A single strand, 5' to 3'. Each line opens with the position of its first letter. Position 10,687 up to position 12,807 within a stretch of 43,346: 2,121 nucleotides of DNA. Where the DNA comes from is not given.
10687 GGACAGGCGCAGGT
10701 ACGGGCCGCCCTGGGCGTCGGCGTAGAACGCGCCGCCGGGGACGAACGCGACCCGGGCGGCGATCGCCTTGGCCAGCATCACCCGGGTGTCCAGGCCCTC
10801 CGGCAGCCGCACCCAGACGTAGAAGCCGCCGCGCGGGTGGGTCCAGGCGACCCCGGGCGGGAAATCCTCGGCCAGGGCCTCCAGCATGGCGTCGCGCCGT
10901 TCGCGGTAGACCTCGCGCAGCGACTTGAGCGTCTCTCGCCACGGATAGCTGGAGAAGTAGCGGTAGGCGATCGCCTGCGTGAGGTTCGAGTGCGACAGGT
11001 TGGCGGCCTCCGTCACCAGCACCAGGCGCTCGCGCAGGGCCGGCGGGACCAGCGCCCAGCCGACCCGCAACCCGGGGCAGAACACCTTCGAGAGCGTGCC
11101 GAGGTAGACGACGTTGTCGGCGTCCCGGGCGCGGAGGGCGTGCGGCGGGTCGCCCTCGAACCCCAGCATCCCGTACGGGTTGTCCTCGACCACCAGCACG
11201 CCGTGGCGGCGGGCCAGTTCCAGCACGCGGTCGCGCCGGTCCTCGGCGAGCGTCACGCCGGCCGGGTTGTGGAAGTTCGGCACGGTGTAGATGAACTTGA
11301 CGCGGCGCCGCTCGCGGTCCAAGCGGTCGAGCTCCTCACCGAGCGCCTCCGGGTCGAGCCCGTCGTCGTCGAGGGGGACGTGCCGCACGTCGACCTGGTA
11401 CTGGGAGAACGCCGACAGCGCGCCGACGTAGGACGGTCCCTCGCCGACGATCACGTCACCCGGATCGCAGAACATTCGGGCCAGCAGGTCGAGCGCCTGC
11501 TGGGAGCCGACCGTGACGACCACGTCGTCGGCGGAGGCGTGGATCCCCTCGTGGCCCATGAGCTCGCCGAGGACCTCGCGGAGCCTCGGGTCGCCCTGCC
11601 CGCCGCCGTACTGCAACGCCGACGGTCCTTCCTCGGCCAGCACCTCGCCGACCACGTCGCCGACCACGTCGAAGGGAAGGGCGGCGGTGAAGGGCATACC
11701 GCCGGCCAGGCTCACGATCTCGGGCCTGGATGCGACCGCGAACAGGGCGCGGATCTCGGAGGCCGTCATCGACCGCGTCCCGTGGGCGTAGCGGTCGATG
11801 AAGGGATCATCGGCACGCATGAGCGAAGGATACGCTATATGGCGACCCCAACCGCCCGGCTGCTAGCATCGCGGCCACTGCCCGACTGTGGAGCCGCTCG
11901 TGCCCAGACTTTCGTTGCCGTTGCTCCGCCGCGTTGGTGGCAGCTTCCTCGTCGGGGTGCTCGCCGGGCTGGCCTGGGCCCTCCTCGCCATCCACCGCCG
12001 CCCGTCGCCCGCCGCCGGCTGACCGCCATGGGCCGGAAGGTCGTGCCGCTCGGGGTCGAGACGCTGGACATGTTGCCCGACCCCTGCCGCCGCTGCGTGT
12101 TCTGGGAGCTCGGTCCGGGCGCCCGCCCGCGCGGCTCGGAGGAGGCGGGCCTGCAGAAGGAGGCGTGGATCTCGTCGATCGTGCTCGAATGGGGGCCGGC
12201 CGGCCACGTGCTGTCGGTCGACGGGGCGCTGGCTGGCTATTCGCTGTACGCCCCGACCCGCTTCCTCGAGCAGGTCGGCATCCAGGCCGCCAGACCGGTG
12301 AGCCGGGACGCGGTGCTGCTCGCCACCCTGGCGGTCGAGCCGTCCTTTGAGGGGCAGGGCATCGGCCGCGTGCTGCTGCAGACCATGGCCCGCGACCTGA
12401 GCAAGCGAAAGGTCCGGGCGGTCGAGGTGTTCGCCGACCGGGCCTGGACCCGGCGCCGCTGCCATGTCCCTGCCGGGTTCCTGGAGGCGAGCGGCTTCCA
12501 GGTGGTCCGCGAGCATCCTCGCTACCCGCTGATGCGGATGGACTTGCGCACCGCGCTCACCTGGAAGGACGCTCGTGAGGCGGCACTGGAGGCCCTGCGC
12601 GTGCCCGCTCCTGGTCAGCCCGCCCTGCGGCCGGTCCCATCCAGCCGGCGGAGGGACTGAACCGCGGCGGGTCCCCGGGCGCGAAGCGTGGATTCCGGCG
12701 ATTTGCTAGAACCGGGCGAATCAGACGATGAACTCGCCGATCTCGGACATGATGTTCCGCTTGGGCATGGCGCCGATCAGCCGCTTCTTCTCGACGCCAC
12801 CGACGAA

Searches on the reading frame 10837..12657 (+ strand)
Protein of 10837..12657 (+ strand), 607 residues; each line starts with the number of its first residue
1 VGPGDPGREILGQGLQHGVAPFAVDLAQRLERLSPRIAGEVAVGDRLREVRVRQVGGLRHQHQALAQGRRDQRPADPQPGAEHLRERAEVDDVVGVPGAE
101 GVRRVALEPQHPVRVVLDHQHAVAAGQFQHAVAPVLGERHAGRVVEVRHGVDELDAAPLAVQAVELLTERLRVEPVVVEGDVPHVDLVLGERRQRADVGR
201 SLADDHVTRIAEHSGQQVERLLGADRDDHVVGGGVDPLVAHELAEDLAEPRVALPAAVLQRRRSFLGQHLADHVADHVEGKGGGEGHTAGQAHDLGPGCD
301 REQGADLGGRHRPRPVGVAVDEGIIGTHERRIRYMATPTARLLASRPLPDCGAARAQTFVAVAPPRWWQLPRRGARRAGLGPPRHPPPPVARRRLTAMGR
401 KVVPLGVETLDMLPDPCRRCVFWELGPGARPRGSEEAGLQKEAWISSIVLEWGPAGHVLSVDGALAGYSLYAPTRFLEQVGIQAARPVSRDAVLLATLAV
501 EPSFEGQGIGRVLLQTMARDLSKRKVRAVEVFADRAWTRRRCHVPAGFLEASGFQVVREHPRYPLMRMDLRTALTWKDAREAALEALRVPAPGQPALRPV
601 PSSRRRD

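Call 44: search_protein_families(library=pfam, proteins=[window:10837-12657:+], max_evalue=0.00001)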
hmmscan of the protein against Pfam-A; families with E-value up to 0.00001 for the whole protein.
window:10837-12657:+ (607 aa): 1 family
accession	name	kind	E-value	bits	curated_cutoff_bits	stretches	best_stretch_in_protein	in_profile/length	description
PF00583.31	Acetyltransf_1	-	4e-06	27.5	20.7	0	444-531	27-98/116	Acetyltransferase (GNAT) family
